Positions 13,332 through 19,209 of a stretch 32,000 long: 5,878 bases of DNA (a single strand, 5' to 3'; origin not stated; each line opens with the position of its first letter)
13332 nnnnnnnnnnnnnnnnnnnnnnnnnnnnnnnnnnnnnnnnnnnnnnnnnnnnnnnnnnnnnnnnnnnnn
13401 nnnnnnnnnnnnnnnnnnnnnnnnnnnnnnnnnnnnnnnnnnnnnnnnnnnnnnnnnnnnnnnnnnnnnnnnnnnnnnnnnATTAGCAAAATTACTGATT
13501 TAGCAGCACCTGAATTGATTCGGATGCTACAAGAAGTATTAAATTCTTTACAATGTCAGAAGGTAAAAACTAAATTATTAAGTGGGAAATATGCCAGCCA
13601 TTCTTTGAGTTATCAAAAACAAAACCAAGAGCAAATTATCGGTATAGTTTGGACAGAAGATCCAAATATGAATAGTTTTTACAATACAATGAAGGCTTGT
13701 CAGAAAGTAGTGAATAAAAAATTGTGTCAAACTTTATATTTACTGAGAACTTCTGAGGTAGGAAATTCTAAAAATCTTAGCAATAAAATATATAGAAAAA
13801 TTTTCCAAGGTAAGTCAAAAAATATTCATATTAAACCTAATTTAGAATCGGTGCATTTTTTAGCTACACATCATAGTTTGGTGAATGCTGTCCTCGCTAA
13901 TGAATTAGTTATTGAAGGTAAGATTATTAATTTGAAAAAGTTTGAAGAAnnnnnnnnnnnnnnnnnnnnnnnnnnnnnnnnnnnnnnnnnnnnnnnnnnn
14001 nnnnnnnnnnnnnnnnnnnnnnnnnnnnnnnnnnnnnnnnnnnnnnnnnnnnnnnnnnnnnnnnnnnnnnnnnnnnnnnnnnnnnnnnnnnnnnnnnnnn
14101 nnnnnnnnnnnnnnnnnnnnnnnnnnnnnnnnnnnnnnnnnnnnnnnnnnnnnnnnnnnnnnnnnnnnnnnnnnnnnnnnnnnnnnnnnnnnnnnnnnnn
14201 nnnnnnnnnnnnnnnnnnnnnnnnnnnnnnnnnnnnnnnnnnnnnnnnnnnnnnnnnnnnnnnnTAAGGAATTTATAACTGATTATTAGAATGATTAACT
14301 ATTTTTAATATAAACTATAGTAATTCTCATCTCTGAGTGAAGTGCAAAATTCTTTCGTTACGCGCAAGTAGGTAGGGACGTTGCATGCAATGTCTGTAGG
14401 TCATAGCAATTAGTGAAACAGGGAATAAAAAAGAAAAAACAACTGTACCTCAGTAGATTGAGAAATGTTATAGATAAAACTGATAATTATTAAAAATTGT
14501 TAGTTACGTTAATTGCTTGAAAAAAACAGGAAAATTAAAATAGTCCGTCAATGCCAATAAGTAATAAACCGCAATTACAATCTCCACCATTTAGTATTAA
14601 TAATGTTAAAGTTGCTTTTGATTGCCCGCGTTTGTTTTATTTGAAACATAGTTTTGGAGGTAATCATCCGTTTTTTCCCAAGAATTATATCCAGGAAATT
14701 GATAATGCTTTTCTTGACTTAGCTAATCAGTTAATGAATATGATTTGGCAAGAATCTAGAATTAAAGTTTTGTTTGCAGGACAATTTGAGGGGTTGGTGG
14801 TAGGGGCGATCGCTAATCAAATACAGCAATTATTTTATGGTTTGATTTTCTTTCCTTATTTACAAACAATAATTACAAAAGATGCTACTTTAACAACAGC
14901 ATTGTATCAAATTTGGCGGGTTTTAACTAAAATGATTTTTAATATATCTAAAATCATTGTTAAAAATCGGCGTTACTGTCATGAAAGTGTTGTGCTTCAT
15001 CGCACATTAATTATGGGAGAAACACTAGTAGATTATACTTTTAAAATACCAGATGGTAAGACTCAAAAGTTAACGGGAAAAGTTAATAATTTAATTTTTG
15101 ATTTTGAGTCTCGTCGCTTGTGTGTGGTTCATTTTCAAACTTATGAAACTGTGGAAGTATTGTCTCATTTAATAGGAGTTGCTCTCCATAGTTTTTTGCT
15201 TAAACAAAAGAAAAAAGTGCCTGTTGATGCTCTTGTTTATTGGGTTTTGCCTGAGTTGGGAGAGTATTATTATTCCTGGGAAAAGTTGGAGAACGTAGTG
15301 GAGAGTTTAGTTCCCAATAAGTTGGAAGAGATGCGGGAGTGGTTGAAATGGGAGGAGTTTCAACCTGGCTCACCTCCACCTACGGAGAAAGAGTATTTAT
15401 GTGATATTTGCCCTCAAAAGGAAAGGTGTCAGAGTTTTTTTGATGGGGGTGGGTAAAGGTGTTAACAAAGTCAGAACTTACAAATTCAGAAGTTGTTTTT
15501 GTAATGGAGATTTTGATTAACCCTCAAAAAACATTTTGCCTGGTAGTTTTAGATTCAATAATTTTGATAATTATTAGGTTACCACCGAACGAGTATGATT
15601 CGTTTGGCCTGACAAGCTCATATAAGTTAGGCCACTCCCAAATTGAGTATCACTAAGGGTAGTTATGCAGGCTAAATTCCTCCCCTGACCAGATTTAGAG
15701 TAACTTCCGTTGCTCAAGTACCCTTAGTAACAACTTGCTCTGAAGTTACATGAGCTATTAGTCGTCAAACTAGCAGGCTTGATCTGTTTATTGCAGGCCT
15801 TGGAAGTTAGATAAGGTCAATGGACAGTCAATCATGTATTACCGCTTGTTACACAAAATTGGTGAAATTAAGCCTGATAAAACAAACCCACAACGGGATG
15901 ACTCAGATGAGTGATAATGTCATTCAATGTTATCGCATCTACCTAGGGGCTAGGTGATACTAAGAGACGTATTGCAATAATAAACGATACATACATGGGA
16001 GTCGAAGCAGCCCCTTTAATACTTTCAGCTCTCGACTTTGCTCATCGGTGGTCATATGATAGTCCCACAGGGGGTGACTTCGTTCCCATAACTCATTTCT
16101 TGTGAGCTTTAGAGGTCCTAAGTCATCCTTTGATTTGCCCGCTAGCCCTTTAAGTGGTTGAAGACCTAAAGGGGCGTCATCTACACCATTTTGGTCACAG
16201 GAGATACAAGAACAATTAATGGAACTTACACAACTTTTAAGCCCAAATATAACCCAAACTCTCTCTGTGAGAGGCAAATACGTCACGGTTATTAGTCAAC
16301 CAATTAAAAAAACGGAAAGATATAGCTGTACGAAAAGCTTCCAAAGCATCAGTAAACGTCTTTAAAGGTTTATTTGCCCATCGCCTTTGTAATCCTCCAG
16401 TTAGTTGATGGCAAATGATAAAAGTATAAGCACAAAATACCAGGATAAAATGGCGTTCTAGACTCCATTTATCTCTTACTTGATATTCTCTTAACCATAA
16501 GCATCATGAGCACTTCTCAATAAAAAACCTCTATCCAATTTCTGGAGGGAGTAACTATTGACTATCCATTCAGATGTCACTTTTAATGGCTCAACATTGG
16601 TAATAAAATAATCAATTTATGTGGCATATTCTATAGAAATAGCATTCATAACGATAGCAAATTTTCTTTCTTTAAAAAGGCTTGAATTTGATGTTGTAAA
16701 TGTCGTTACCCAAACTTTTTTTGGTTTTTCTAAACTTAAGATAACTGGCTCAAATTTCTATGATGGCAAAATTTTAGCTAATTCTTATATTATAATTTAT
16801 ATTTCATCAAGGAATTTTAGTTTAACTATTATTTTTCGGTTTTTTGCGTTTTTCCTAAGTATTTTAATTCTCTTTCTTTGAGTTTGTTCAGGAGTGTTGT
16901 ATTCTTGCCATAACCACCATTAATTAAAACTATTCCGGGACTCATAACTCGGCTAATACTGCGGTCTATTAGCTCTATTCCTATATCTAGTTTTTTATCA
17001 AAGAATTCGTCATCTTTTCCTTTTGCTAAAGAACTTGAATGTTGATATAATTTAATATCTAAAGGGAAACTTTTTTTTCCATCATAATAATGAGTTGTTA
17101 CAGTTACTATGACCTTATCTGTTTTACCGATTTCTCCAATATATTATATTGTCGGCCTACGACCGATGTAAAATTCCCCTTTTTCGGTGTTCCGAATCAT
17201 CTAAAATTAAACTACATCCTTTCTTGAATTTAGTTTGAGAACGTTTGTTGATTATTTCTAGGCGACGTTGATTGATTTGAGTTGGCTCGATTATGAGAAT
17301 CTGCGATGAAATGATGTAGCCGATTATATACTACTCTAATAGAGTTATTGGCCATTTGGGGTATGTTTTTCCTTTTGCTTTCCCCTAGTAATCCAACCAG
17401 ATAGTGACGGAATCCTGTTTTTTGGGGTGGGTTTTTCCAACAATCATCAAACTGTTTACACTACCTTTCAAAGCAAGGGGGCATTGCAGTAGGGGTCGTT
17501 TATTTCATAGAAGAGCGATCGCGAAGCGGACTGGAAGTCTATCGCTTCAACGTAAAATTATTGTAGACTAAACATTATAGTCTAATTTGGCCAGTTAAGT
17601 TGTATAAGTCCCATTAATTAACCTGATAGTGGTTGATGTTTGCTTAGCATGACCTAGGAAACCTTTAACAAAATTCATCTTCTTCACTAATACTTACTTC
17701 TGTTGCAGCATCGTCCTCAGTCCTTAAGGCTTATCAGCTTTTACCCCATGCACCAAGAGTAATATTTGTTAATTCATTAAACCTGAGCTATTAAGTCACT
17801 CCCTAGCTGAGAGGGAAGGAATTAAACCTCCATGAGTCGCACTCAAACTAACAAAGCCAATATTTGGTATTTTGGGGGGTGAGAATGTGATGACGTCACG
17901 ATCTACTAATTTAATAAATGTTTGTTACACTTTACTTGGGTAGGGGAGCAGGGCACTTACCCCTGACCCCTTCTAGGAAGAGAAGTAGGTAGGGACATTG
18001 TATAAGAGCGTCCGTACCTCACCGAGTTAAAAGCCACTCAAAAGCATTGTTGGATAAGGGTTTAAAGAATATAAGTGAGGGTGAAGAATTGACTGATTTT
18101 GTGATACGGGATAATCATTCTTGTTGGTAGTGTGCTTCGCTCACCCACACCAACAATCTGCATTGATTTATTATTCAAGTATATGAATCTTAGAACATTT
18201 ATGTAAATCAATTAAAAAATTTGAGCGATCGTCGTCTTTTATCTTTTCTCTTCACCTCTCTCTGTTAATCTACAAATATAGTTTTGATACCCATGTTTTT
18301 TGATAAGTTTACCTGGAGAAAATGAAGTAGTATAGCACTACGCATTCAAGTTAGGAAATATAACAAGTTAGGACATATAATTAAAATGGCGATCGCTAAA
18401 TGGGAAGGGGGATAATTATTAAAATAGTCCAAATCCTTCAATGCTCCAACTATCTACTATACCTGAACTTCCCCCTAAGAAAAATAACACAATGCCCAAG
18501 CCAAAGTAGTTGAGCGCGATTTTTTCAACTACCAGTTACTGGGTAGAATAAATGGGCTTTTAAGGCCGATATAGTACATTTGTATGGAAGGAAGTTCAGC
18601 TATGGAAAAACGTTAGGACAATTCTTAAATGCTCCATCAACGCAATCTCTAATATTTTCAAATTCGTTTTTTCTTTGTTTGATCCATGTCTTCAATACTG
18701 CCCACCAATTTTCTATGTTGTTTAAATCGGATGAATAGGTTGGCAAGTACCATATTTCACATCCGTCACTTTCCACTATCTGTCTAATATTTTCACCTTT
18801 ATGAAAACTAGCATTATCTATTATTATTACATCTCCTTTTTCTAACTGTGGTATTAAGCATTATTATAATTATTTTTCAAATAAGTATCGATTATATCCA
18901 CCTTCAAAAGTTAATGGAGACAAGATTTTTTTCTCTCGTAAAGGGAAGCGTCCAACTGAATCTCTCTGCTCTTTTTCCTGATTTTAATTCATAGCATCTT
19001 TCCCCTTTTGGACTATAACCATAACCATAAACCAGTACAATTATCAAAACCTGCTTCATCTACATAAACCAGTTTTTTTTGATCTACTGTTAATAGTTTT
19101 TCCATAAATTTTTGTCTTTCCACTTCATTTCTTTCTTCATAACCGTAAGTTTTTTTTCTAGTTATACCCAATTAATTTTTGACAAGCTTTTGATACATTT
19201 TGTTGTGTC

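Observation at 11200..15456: Unclassified three-gene module in an IS/MITE-riddled island: winged-helix protein + ORC/Cdc6-like AAA+ ATPase + Cas4-family Fe-S protein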

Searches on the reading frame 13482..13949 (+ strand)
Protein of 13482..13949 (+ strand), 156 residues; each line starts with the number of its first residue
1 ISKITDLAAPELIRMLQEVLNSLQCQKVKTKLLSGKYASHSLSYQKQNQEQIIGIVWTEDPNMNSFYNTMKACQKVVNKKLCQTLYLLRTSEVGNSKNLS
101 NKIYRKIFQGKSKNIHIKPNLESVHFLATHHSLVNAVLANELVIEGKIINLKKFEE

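Call 80: search_protein_families(library=pfam, alignment_id=A7, max_evalue=10)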
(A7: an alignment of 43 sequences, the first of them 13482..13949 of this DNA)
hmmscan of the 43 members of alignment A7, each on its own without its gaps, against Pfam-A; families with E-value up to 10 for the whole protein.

A. member 1, window:13482-13949:+ (156 aa): 1 family
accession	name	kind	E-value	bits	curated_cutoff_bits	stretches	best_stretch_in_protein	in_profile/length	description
PF16276.10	NPM1-C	-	0.011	16.2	29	1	66-91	24-49/49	Nucleophosmin C-terminal domain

B. families by the number of members that match (of 43 scanned): 11 families
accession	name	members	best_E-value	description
PF16276.10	NPM1-C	4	0.011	Nucleophosmin C-terminal domain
PF06734.18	UL97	1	0.024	UL97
PF17538.8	C_LFY_FLO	1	0.058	DNA Binding Domain (C-terminal) Leafy/Floricaula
PF19188.5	AGRB_N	1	0.076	Adhesion GPCR B N-terminal region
PF25741.1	Viral_FcR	1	0.12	Viral Fc-gamma receptor-like domain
PF04928.22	PAP_central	1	0.13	Poly(A) polymerase central domain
PF16470.10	S8_pro-domain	1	0.14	Peptidase S8 pro-domain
PF03486.20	HI0933_like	1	0.16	HI0933-like protein Rossmann domain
PF10309.14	NCBP3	1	0.16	Nuclear cap-binding protein subunit 3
PF00232.24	Glyco_hydro_1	1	0.17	Glycosyl hydrolase family 1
PF15289.11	RFXA_RFXANK_bdg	1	0.17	Regulatory factor X-associated C-terminal binding domain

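Call 81: search_solved_structures(query=A7, max_evalue=10)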
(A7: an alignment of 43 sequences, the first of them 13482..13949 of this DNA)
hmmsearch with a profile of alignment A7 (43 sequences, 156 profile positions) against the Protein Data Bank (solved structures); distinct sequences matched with E-value up to 10: 1.
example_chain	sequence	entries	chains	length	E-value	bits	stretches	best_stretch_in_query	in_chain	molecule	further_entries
7qep_M5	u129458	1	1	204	0.96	12.4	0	72-119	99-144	Ribosomal protein L15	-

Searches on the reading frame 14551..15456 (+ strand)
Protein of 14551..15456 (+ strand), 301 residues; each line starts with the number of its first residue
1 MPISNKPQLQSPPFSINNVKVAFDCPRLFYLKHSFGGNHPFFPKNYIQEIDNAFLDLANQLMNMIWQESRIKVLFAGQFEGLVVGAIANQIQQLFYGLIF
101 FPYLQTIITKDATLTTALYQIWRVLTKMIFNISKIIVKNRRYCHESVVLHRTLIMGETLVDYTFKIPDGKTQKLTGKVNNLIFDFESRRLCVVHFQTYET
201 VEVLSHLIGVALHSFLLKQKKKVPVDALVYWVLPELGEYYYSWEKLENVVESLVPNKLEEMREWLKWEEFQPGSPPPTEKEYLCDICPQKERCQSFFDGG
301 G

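Call 3: search_protein_families(library=pfam, proteins=[window:14551-15456:+], max_evalue=1)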
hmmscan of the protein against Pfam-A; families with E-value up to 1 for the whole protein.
window:14551-15456:+ (301 aa): 1 family
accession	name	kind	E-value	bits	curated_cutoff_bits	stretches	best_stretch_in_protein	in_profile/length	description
PF12705.13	PDDEXK_1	-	0.055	13.8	22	0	209-294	161-247/247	PD-(D/E)XK nuclease superfamily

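Call 4: search_protein_families(library=padloc, proteins=[window:14551-15456:+], max_evalue=1)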
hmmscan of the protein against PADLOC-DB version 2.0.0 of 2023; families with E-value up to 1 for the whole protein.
window:14551-15456:+ (301 aa): 1 family
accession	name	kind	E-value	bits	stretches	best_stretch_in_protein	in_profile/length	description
PDLC00943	Cas4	-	0.037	12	1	173-294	67-179/180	CRISPR-associated protein Cas4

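Call 5: search_protein_families(library=ncbifam, proteins=[window:14551-15456:+], max_evalue=1)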
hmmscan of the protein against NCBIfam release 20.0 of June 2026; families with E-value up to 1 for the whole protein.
window:14551-15456:+ (301 aa): 1 family
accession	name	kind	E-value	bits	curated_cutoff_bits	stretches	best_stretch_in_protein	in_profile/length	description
TIGR00372.1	cas4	equivalog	0.14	12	65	1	173-294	67-179/180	CRISPR-associated protein Cas4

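Call 16: find_homologous_proteins(query=window:14551-15456:+)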
Query window:14551-15456:+ (301 aa): 29 proteins with E <= 0.001 among 514 candidates.
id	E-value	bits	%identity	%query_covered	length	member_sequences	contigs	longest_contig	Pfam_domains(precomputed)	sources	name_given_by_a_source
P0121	9.1e-203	690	99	100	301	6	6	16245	-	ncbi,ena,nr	ncbi:MAG: PD-(D/E)XK nuclease family protein [Trichodesmium sp. St16_bin4-tuft]|nr:PD-(D/E)XK nuclea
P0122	1.1e-171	588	85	100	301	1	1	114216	-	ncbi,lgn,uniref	ncbi:hypothetical protein [Dapis sp. BLCC M229]|uniref:hypothetical protein n=1 Tax=Dapis sp. BLCC M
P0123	3.5e-171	587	82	100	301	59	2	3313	-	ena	-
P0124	2.9e-169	580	83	100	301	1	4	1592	PF12705.14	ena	-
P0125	6.7e-168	576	84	100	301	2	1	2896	-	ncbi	-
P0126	1.8e-166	571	84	99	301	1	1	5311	-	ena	-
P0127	2.8e-163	561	82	99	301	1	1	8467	-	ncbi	ncbi:MAG: PD-(D/E)XK nuclease family protein [Trichodesmium sp.]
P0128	3.1e-163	560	82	100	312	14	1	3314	-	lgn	-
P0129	4.0e-163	560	80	100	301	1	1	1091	-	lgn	-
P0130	4.9e-163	560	82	100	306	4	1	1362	-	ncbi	-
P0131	7.4e-162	556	79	100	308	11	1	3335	-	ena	-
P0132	3.1e-160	551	82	99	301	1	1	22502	-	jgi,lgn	-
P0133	5.6e-160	550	79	100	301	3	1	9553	-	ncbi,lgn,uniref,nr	ncbi:hypothetical protein [Okeania sp.]|uniref:hypothetical protein n=1 Tax=Okeania sp. TaxID=310032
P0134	1.7e-157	542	78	100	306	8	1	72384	-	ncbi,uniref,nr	ncbi:PD-(D/E)XK nuclease family protein [Okeania sp. SIO2B3]|uniref:PD-(D/E)XK nuclease family prote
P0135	1.5e-155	535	78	99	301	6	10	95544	-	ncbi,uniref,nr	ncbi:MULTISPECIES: PD-(D/E)XK nuclease family protein [Okeania]|uniref:Uncharacterized protein n=1 T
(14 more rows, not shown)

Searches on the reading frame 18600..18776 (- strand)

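Call 77: search_protein_families(library=pfam, proteins=[window:18600-18776:-], max_evalue=0.1)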
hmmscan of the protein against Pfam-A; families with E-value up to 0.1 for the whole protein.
window:18600-18776:- (58 aa): 1 family
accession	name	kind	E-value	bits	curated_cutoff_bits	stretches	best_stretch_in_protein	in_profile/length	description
PF13358.12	DDE_3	-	4.4e-13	49.8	28.6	1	2-41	101-141/146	DDE superfamily endonuclease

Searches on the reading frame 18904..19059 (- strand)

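Call 77: search_protein_families(library=pfam, proteins=[window:18904-19059:-], max_evalue=0.1)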
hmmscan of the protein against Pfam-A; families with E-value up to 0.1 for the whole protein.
window:18904-19059:- (51 aa): 1 family
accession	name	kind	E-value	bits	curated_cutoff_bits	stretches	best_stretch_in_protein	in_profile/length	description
PF13358.12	DDE_3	-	0.0051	17.1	28.6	1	11-48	16-52/146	DDE superfamily endonuclease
